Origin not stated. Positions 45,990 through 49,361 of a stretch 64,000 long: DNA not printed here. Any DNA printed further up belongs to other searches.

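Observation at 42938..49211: Membrane-tethered ECF sigma factor (sigma–TM–CarD_reg fusion) co-transcribed with an intramembrane HExxH metalloprotease and a Kelch protein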

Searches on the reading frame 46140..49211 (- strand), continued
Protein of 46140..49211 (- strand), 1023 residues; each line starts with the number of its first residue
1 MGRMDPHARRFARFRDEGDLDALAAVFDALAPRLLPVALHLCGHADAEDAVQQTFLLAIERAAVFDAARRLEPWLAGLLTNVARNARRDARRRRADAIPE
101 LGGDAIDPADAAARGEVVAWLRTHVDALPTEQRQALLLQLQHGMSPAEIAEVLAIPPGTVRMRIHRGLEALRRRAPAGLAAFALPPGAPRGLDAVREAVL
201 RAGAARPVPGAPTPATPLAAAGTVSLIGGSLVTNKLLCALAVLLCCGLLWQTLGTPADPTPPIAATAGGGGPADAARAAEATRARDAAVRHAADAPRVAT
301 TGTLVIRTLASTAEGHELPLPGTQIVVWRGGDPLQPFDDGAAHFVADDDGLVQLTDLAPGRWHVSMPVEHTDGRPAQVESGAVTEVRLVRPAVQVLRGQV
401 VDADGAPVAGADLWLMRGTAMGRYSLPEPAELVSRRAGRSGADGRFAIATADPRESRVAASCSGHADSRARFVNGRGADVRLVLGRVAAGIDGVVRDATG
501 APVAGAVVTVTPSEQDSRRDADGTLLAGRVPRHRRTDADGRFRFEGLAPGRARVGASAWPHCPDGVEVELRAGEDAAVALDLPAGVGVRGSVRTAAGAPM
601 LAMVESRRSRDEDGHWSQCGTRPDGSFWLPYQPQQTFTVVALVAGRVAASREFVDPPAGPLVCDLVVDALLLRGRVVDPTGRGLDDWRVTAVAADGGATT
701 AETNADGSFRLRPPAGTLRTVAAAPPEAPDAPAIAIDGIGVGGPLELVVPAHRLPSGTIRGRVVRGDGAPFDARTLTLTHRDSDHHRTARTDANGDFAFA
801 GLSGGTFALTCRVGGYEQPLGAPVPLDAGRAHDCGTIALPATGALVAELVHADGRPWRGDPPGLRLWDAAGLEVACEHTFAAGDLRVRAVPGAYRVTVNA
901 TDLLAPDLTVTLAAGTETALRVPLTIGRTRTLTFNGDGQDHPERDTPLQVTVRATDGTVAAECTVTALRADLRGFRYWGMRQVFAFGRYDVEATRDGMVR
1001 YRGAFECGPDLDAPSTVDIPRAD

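Call 17: find_homologous_proteins(query=window:46140-49211:-, max_evalue=1e-10)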
Query window:46140-49211:- (1023 aa): 152 proteins with E <= 1e-10 among 8000 candidates; the best 120 are listed.
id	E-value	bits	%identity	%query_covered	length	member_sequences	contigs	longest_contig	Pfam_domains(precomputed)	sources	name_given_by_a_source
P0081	0.0e+0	2097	100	93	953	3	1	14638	PF10670.16,PF13715.13,PF17802.8,PF04545.23,PF00775.28,PF13620.13,PF08281.19,PF17210.10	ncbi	ncbi:MAG: carboxypeptidase regulatory-like domain-containing protein, partial [Planctomycetota bacte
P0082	2.0e-274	932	49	100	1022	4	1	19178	PF13715.13,PF25020.2,PF14686.13,PF04545.23,PF04542.21,PF00775.28,PF13620.13,PF08281.19,PF17210.10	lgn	-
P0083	3.3e-252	858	49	100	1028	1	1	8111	PF25020.2,PF04545.23,PF04542.21,PF13620.13,PF08281.19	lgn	-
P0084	6.8e-245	834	46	100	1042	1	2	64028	PF10670.16,PF13715.13,PF02369.23,PF17802.8,PF04545.23,PF04542.21,PF13620.13,PF08281.19,PF17210.10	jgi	jgi:RNA polymerase sigma-70 factor (ECF subfamily)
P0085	1.6e-225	770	44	99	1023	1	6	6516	PF15976.12,PF04545.23,PF04542.21,PF00775.28,PF13620.13,PF08281.19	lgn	-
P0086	1.2e-223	763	45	100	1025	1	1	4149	PF25020.2,PF04545.23,PF04542.21,PF00775.28,PF13620.13,PF08281.19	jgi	-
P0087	2.0e-221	756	45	99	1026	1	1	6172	PF02369.23,PF04545.23,PF04542.21,PF00775.28,PF13620.13,PF08281.19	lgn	-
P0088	1.3e-218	747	45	77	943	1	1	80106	PF10670.16,PF04545.23,PF04542.21,PF00775.28,PF13620.13,PF08281.19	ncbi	ncbi:MAG TPA: sigma-70 family RNA polymerase sigma factor [Planctomycetota bacterium]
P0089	4.0e-217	742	48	69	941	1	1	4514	PF04545.23,PF04542.21,PF13620.13,PF08281.19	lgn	-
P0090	2.6e-216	739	45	100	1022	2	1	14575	PF25020.2,PF04545.23,PF04542.21,PF13620.13,PF08281.19,PF17210.10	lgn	-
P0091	2.1e-210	720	44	99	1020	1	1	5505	PF04545.23,PF04542.21,PF00775.28,PF13620.13,PF08281.19,PF17210.10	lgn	-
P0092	4.9e-208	712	42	99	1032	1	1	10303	PF13715.13,PF04545.23,PF04542.21,PF00775.28,PF13620.13,PF08281.19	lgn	-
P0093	4.4e-206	705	47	69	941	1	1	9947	PF10670.16,PF02369.23,PF04545.23,PF04542.21,PF00775.28,PF13620.13,PF08281.19,PF17210.10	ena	-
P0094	3.2e-203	696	43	99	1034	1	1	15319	PF10670.16,PF13715.13,PF25020.2,PF04545.23,PF04542.21,PF00775.28,PF13620.13,PF08281.19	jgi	jgi:RNA polymerase sigma-70 factor (ECF subfamily)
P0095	9.4e-199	681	47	69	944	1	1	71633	PF04545.23,PF04542.21,PF13620.13,PF08281.19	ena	-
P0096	2.4e-189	650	43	99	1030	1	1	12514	PF10670.16,PF13715.13,PF04545.23,PF04542.21,PF13620.13,PF08281.19,PF22904.4,PF17210.10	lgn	-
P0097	5.8e-181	622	53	60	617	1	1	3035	PF04545.23,PF04542.21,PF13620.13,PF08281.19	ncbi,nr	ncbi:MAG: sigma-70 family RNA polymerase sigma factor, partial [Planctomycetes bacterium]|nr:sigma-7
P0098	2.2e-179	617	40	99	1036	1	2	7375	PF13715.13,PF02369.23,PF04542.21,PF00775.28,PF13620.13,PF08281.19,PF22904.4,PF17210.10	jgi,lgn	-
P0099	6.8e-168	579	42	99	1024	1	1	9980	PF10670.16,PF13715.13,PF25020.2,PF04542.21,PF00775.28,PF13620.13,PF08281.19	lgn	-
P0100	6.1e-143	496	36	99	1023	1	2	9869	PF04545.23,PF04542.21,PF00775.28,PF13620.13,PF08281.19,PF22904.4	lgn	-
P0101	4.4e-133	464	37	99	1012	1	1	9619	PF04542.21,PF00775.28,PF13620.13,PF08281.19,PF17210.10,PF13715.13,PF25020.2,PF02369.23,PF24025.2,PF15976.12,PF04545.23,PF22904.4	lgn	-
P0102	7.2e-123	430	36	99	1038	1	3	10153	PF13715.13,PF25020.2,PF02369.23,PF15976.12,PF04545.23,PF04542.21,PF13620.13,PF08281.19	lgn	-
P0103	1.5e-110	389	37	100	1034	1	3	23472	PF10670.16,PF04545.23,PF04542.21,PF13620.13,PF08281.19,PF22904.4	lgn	-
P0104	3.5e-110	388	36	99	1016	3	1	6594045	PF13715.13,PF04545.23,PF04542.21,PF00775.28,PF13620.13,PF08281.19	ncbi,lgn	ncbi:MAG: sigma-70 family RNA polymerase sigma factor [Planctomycetota bacterium]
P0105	1.5e-108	382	34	100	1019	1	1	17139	PF17802.8,PF04542.21,PF00775.28,PF13620.13,PF08281.19,PF17210.10,PF13715.13,PF25020.2,PF02369.23,PF14686.13,PF04545.23,PF09430.17,PF22904.4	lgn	-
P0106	2.0e-108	382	34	100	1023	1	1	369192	PF13715.13,PF17802.8,PF04545.23,PF04542.21,PF13620.13,PF08281.19,PF09430.17,PF22904.4,PF17210.10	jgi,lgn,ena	-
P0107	4.8e-106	374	34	99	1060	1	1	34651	PF04545.23,PF04542.21,PF13620.13,PF08281.19,PF24107.2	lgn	-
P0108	8.6e-106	373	44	57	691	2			PF10670.16,PF04545.23,PF23193.2,PF04542.21,PF00775.28,PF13620.13,PF08281.19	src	-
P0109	2.0e-105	372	34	100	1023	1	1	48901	PF13715.13,PF17802.8,PF04545.23,PF04542.21,PF13620.13,PF08281.19,PF09430.17,PF22904.4,PF17210.10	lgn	-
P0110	3.5e-105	371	33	100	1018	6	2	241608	PF13715.13,PF17802.8,PF04545.23,PF04542.21,PF00775.28,PF13620.13,PF08281.19,PF09430.17,PF22904.4,PF17210.10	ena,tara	tara:strand:+ start:237 stop:3293 length:3057 start_codon:yes stop_codon:yes gene_type:complete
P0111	5.9e-105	371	34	100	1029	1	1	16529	PF13715.13,PF14686.13,PF04545.23,PF04542.21,PF13620.13,PF08281.19,PF09430.17,PF22904.4,PF17210.10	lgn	-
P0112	8.2e-105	370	32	100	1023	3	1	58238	PF13715.13,PF14686.13,PF15976.12,PF04545.23,PF04542.21,PF00775.28,PF13620.13,PF08281.19,PF09430.17,PF22904.4,PF17210.10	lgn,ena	-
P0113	6.3e-104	367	34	99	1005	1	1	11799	PF10670.16,PF13715.13,PF25020.2,PF04545.23,PF04542.21,PF00775.28,PF13620.13,PF08281.19,PF17210.10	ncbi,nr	ncbi:MAG TPA: sigma-70 family RNA polymerase sigma factor, partial [Planctomycetota bacterium]|nr:si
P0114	2.5e-102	362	35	100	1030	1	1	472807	PF10670.16,PF13715.13,PF04545.23,PF04542.21,PF00775.28,PF13620.13,PF08281.19,PF09430.17,PF22904.4,PF17210.10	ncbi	ncbi:MAG: sigma-70 family RNA polymerase sigma factor [Planctomycetota bacterium]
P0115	3.9e-102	361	34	100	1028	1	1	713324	PF10670.16,PF13715.13,PF04545.23,PF04542.21,PF00775.28,PF13620.13,PF08281.19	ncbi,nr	ncbi:MAG: sigma-70 family RNA polymerase sigma factor [Planctomycetes bacterium]|nr:sigma-70 family 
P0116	2.8e-100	355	35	98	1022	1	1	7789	PF13715.13,PF25020.2,PF04545.23,PF04542.21,PF00775.28,PF13620.13,PF08281.19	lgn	-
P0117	2.8e-98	348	35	99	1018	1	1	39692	PF02369.23,PF04545.23,PF04542.21,PF13620.13,PF08281.19,PF17210.10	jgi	jgi:RNA polymerase sigma-70 factor (ECF subfamily)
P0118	2.4e-97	345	35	93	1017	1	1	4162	PF04545.23,PF04542.21,PF13620.13,PF08281.19,PF09430.17,PF22904.4,PF17210.10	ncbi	-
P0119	2.6e-96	342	34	100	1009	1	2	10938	PF17802.8,PF04542.21,PF00775.28,PF13620.13,PF08281.19,PF17210.10,PF13715.13,PF02369.23,PF14686.13,PF04545.23,PF09430.17,PF22904.4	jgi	jgi:RNA polymerase sigma-70 factor (ECF subfamily)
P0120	3.3e-95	338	33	99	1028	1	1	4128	PF13715.13,PF04545.23,PF04542.21,PF13620.13,PF08281.19,PF17210.10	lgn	-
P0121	7.5e-95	337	34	100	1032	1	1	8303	PF13715.13,PF25020.2,PF04545.23,PF04542.21,PF00775.28,PF13620.13,PF08281.19,PF09430.17,PF22904.4,PF17210.10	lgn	-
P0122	1.2e-94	336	34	94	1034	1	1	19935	PF04545.23,PF04542.21,PF13620.13,PF08281.19,PF09430.17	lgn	-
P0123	1.4e-93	333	35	90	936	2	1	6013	PF17802.8,PF04542.21,PF00775.28,PF13620.13,PF08281.19,PF17210.10,PF10670.16,PF13715.13,PF11974.15,PF20598.5,PF04545.23,PF22904.4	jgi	jgi:RNA polymerase sigma-70 factor (ECF subfamily)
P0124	2.4e-93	332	33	98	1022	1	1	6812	PF13715.13,PF25020.2,PF02369.23,PF04545.23,PF04542.21,PF13620.13,PF08281.19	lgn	-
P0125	1.7e-91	326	33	88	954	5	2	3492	PF17802.8,PF04542.21,PF00775.28,PF13620.13,PF08281.19,PF17210.10,PF10670.16,PF13715.13,PF25020.2,PF20598.5,PF04545.23,PF09430.17,PF22904.4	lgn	-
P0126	7.1e-91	324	34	98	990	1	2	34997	PF10670.16,PF13715.13,PF25020.2,PF02369.23,PF04545.23,PF04542.21,PF00775.28,PF13620.13,PF08281.19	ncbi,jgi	jgi:RNA polymerase sigma-70 factor (ECF subfamily)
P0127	1.2e-90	323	34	88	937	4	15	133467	PF17802.8,PF23193.2,PF04542.21,PF00775.28,PF13620.13,PF08281.19,PF17210.10,PF10670.16,PF13715.13,PF25020.2,PF02369.23,PF20598.5,PF04545.23,PF22904.4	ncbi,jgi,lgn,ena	jgi:RNA polymerase sigma-70 factor (ECF subfamily)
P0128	1.7e-90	323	59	25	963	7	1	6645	PF16371.13,PF17802.8,PF04542.21,PF00775.28,PF13620.13,PF08281.19,PF17210.10,PF10670.16,PF13715.13,PF25020.2,PF20598.5,PF15976.12,PF04545.23,PF09430.17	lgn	-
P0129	3.7e-90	322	34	84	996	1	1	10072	PF17802.8,PF04542.21,PF00775.28,PF13620.13,PF08281.19,PF17210.10,PF10670.16,PF13715.13,PF01060.30,PF11974.15,PF20598.5,PF04545.23,PF09430.17,PF22904.4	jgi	jgi:RNA polymerase sigma factor (sigma-70 family)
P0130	1.2e-89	320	35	93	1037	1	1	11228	PF13715.13,PF25020.2,PF04545.23,PF04542.21,PF13620.13,PF08281.19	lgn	-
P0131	2.1e-89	319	65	19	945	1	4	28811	PF04542.21,PF00775.28,PF13620.13,PF08281.19,PF17210.10,PF10670.16,PF13715.13,PF25020.2,PF20598.5,PF04545.23,PF09430.17,PF22904.4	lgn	-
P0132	3.0e-89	319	33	100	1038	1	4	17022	PF25020.2,PF04545.23,PF04542.21,PF13620.13,PF08281.19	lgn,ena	-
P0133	4.0e-85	305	33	98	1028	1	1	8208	PF10670.16,PF13715.13,PF04545.23,PF04542.21,PF13620.13,PF08281.19,PF09430.17,PF22904.4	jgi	jgi:RNA polymerase sigma factor (sigma-70 family)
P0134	1.3e-84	303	34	94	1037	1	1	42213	PF04545.23,PF04542.21,PF13620.13,PF08281.19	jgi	jgi:RNA polymerase sigma-70 factor, ECF subfamily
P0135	3.6e-84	302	34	84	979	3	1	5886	PF17802.8,PF04542.21,PF00775.28,PF13620.13,PF08281.19,PF17210.10,PF10670.16,PF13715.13,PF20598.5,PF04545.23,PF09430.17,PF22904.4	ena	-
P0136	3.9e-84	302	53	29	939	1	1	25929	PF13715.13,PF14686.13,PF04545.23,PF04542.21,PF00775.28,PF13620.13,PF08281.19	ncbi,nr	ncbi:MAG: sigma-70 family RNA polymerase sigma factor [Planctomycetes bacterium]|nr:sigma-70 family 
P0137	4.3e-84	301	34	93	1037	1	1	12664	PF04545.23,PF04542.21,PF13620.13,PF08281.19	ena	-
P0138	6.4e-84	301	34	99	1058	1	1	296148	PF13715.13,PF25020.2,PF04545.23,PF04542.21,PF00775.28,PF13620.13,PF08281.19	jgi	jgi:RNA polymerase sigma factor (sigma-70 family)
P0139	1.9e-83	299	59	25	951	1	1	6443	PF17802.8,PF04542.21,PF00775.28,PF13620.13,PF08281.19,PF17210.10,PF10670.16,PF13715.13,PF11974.15,PF20598.5,PF15976.12,PF04545.23,PF09430.17,PF22904.4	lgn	-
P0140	3.1e-82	295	55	24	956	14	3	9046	PF10670.16,PF13715.13,PF04545.23,PF04542.21,PF00775.28,PF13620.13,PF08281.19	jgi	jgi:RNA polymerase sigma-70 factor (ECF subfamily)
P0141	5.8e-82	294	34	94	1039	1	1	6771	PF04545.23,PF04542.21,PF13620.13,PF08281.19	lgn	-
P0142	6.5e-82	294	56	24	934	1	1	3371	PF10670.16,PF13715.13,PF14686.13,PF17802.8,PF04545.23,PF04542.21,PF00775.28,PF13620.13,PF08281.19,PF22904.4,PF17210.10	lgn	-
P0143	8.6e-82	294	34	88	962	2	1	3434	PF17802.8,PF04542.21,PF00775.28,PF13620.13,PF08281.19,PF17210.10,PF10670.16,PF13715.13,PF02369.23,PF11974.15,PF20598.5,PF04545.23,PF22904.4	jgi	jgi:RNA polymerase sigma-70 factor (ECF subfamily)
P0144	6.6e-81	291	34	91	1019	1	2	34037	PF10670.16,PF13715.13,PF04545.23,PF04542.21,PF13620.13,PF08281.19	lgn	-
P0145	7.8e-81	291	62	20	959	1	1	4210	PF17802.8,PF04542.21,PF00775.28,PF13620.13,PF08281.19,PF17210.10,PF10670.16,PF13715.13,PF01060.30,PF11974.15,PF20598.5,PF04545.23,PF09430.17,PF22904.4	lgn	-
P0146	1.7e-80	290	34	90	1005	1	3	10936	PF10670.16,PF13715.13,PF25020.2,PF02369.23,PF15976.12,PF04545.23,PF04542.21,PF00775.28,PF13620.13,PF08281.19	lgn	-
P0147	2.9e-80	289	39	56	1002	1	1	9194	PF10670.16,PF13715.13,PF25020.2,PF14686.13,PF17802.8,PF04545.23,PF04542.21,PF00775.28,PF13620.13,PF08281.19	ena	-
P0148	3.6e-80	288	34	99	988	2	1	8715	PF04545.23,PF04542.21,PF13620.13,PF08281.19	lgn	-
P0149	4.7e-80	288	31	92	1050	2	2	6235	PF13715.13,PF02369.23,PF04545.23,PF04542.21,PF13620.13,PF08281.19,PF17210.10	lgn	-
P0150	7.8e-80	287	57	24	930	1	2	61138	PF13715.13,PF11974.15,PF17802.8,PF04545.23,PF04542.21,PF00775.28,PF13620.13,PF08281.19,PF09430.17,PF17210.10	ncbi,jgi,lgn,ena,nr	ncbi:MAG TPA: sigma-70 family RNA polymerase sigma factor [Planctomycetota bacterium]|nr:sigma-70 fa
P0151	9.7e-80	287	57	26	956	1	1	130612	PF17802.8,PF23193.2,PF04542.21,PF00775.28,PF13620.13,PF08281.19,PF17210.10,PF10670.16,PF13715.13,PF02369.23,PF11974.15,PF20598.5,PF15976.12,PF04545.23,PF09430.17,PF22904.4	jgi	jgi:RNA polymerase sigma-70 factor (ECF subfamily)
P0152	1.1e-79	287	34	79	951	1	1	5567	PF10670.16,PF13715.13,PF20598.5,PF04545.23,PF04542.21,PF13620.13,PF08281.19,PF22904.4,PF17210.10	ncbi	-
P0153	4.9e-79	285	56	24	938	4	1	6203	PF10670.16,PF13715.13,PF20598.5,PF04545.23,PF04542.21,PF00775.28,PF13620.13,PF08281.19,PF24107.2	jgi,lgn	jgi:RNA polymerase sigma-70 factor (ECF subfamily)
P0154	3.4e-78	282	34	91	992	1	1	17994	PF10670.16,PF13715.13,PF04545.23,PF04542.21,PF13620.13,PF08281.19,PF22904.4,PF24107.2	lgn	-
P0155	5.9e-78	281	32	88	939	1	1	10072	PF07210.19,PF17802.8,PF04542.21,PF00775.28,PF13620.13,PF08281.19,PF17210.10,PF10670.16,PF13715.13,PF14686.13,PF20598.5,PF04545.23,PF22904.4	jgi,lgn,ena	jgi:RNA polymerase sigma-70 factor (ECF subfamily)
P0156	4.5e-77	278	34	98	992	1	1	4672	PF13715.13,PF02369.23,PF15976.12,PF04545.23,PF04542.21,PF13620.13,PF08281.19,PF24107.2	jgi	jgi:RNA polymerase sigma factor (sigma-70 family)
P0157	4.7e-77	278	55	25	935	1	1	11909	PF10670.16,PF13715.13,PF20598.5,PF17802.8,PF04545.23,PF04542.21,PF00775.28,PF13620.13,PF08281.19,PF22904.4,PF17210.10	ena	-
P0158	3.8e-76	275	67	17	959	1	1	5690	PF10670.16,PF13715.13,PF20598.5,PF04545.23,PF04542.21,PF00775.28,PF13620.13,PF08281.19,PF09430.17,PF22904.4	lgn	-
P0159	2.0e-75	273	55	24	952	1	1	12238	PF10670.16,PF13715.13,PF04545.23,PF04542.21,PF00775.28,PF13620.13,PF08281.19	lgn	-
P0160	2.0e-75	273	33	88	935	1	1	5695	PF13715.13,PF20598.5,PF17802.8,PF04545.23,PF04542.21,PF00775.28,PF13620.13,PF08281.19,PF22904.4,PF17210.10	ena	-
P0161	1.3e-74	270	33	100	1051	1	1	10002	PF13715.13,PF02369.23,PF04545.23,PF04542.21,PF13620.13,PF08281.19,PF09430.17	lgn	-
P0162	9.0e-74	267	60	24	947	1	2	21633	PF13715.13,PF04545.23,PF04542.21,PF13620.13,PF08281.19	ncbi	ncbi:MAG: sigma-70 family RNA polymerase sigma factor [Planctomycetota bacterium]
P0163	1.1e-73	267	59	27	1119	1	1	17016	PF04545.23,PF04542.21,PF08281.19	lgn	-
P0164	1.9e-73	266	33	87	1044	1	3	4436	PF10670.16,PF13715.13,PF02369.23,PF04545.23,PF04542.21,PF13620.13,PF08281.19,PF17210.10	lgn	-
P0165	2.7e-72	262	56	20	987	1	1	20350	PF13715.13,PF04545.23,PF04542.21,PF13620.13,PF08281.19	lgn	-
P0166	1.1e-70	257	54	28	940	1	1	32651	PF13715.13,PF07638.18,PF04545.23,PF04542.21,PF13620.13,PF08281.19,PF09430.17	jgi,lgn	-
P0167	1.5e-68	250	33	91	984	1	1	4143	PF13715.13,PF04545.23,PF04542.21,PF00775.28,PF13620.13,PF08281.19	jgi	jgi:RNA polymerase sigma factor (sigma-70 family)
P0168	1.8e-67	246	32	98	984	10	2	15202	PF10670.16,PF13715.13,PF15976.12,PF04545.23,PF04542.21,PF00775.28,PF13620.13,PF08281.19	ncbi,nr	ncbi:MAG: sigma-70 family RNA polymerase sigma factor [Planctomycetes bacterium]|nr:sigma-70 family 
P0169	1.9e-66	243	32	98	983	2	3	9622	PF13715.13,PF02369.23,PF15976.12,PF04545.23,PF04542.21,PF00775.28,PF13620.13,PF08281.19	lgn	-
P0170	3.1e-66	242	32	97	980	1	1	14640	PF10670.16,PF13715.13,PF04545.23,PF04542.21,PF13620.13,PF08281.19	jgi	jgi:RNA polymerase sigma-70 factor (ECF subfamily)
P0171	8.0e-66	241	32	97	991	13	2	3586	PF13715.13,PF04545.23,PF04542.21,PF00775.28,PF13620.13,PF08281.19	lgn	-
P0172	9.3e-65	237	54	18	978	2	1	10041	PF10670.16,PF13715.13,PF02369.23,PF04545.23,PF04542.21,PF13620.13,PF08281.19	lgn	-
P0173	1.3e-63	234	34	82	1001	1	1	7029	PF13715.13,PF04545.23,PF04542.21,PF13620.13,PF08281.19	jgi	jgi:RNA polymerase sigma-70 factor (ECF subfamily)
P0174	2.8e-63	233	33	84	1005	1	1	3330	PF25020.2,PF15976.12,PF04545.23,PF04542.21,PF13620.13,PF08281.19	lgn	-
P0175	1.0e-60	224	56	19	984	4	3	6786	PF13715.13,PF25020.2,PF04545.23,PF04542.21,PF13620.13,PF08281.19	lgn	-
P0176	2.7e-60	223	30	91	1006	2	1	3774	PF10670.16,PF13715.13,PF25020.2,PF02369.23,PF20598.5,PF15976.12,PF04542.21,PF13620.13,PF09430.17,PF22904.4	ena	-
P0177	8.2e-60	221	53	19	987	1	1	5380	PF10670.16,PF13715.13,PF02369.23,PF04545.23,PF04542.21,PF13620.13,PF08281.19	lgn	-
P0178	4.1e-57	212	49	19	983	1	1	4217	PF13715.13,PF04545.23,PF04542.21,PF13620.13,PF08281.19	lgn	-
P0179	2.5e-51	193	33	84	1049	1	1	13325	PF13715.13,PF25020.2,PF02369.23,PF14686.13,PF04542.21,PF00775.28,PF13620.13,PF08281.19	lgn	-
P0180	4.6e-51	192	48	24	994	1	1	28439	PF04545.23,PF04542.21,PF13620.13,PF08281.19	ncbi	-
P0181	3.4e-50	189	31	99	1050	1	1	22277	PF13715.13,PF25020.2,PF02369.23,PF20598.5,PF04542.21,PF13620.13,PF08281.19,PF22904.4,PF17210.10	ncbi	-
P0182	2.1e-48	183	29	90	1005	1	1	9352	PF13715.13,PF02369.23,PF04542.21,PF13620.13,PF08281.19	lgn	-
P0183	1.7e-47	180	30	91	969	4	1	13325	PF04545.23,PF04542.21,PF13620.13,PF08281.19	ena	-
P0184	7.7e-45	172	46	16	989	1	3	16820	PF13715.13,PF25020.2,PF02369.23,PF20598.5,PF04545.23,PF04542.21,PF13620.13,PF08281.19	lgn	-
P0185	1.1e-44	171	32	78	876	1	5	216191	PF10670.16,PF13715.13,PF04545.23,PF04542.21,PF13620.13,PF08281.19,PF22904.4,PF17210.10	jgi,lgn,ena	-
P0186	1.3e-43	167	29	97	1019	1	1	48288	PF13715.13,PF02369.23,PF20598.5,PF15976.12,PF04542.21,PF00775.28,PF13620.13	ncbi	-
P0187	1.5e-43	167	46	22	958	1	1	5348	PF13715.13,PF02369.23,PF04542.21,PF13620.13,PF08281.19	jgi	jgi:RNA polymerase sigma factor (sigma-70 family)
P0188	3.4e-38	149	51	19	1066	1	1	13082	PF04542.21,PF13620.13,PF08281.19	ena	-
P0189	5.8e-38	149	30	81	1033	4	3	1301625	PF04542.21,PF13620.13,PF08281.19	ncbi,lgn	ncbi:MAG: sigma-70 family RNA polymerase sigma factor [Planctomycetota bacterium]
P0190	6.3e-36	142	49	19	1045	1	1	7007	PF04542.21,PF00775.28,PF13620.13,PF08281.19,PF22904.4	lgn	-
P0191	1.7e-35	141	45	22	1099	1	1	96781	PF10670.16,PF13715.13,PF20598.5,PF04545.23,PF04542.21,PF13620.13,PF08281.19,PF22029.3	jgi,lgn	jgi:RNA polymerase sigma-70 factor (ECF subfamily)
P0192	7.4e-35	138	43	19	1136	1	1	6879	PF10670.16,PF13715.13,PF25020.2,PF02369.23,PF07210.19,PF04545.23,PF04542.21,PF00775.28,PF13620.13,PF08281.19,PF24107.2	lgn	-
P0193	1.2e-34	138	47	24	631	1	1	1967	PF25020.2,PF04542.21,PF00775.28,PF13620.13,PF08281.19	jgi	-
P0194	2.7e-34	137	48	19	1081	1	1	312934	PF10670.16,PF02369.23,PF04542.21,PF13620.13,PF08281.19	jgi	jgi:RNA polymerase sigma-70 factor (ECF subfamily)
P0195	6.8e-33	132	35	44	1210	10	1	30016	PF13715.13,PF02369.23,PF14686.13,PF15976.12,PF04542.21,PF13620.13,PF08281.19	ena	-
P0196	2.5e-32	130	48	18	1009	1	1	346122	PF17789.8,PF02369.23,PF04545.23,PF04542.21,PF13620.13,PF08281.19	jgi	jgi:RNA polymerase sigma factor (sigma-70 family)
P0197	8.3e-32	128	34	58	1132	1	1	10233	PF10670.16,PF04542.21,PF00775.28,PF13620.13,PF08281.19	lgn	-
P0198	1.0e-31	128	31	53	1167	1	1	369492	PF10670.16,PF13715.13,PF04545.23,PF04542.21,PF00775.28,PF13620.13,PF08281.19,PF22904.4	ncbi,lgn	-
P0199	1.1e-30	125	45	16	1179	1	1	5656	PF10670.16,PF02369.23,PF04545.23,PF04542.21,PF13620.13,PF08281.19,PF22904.4,PF24107.2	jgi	-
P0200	2.2e-30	124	39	23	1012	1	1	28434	PF04542.21,PF13620.13,PF08281.19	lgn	-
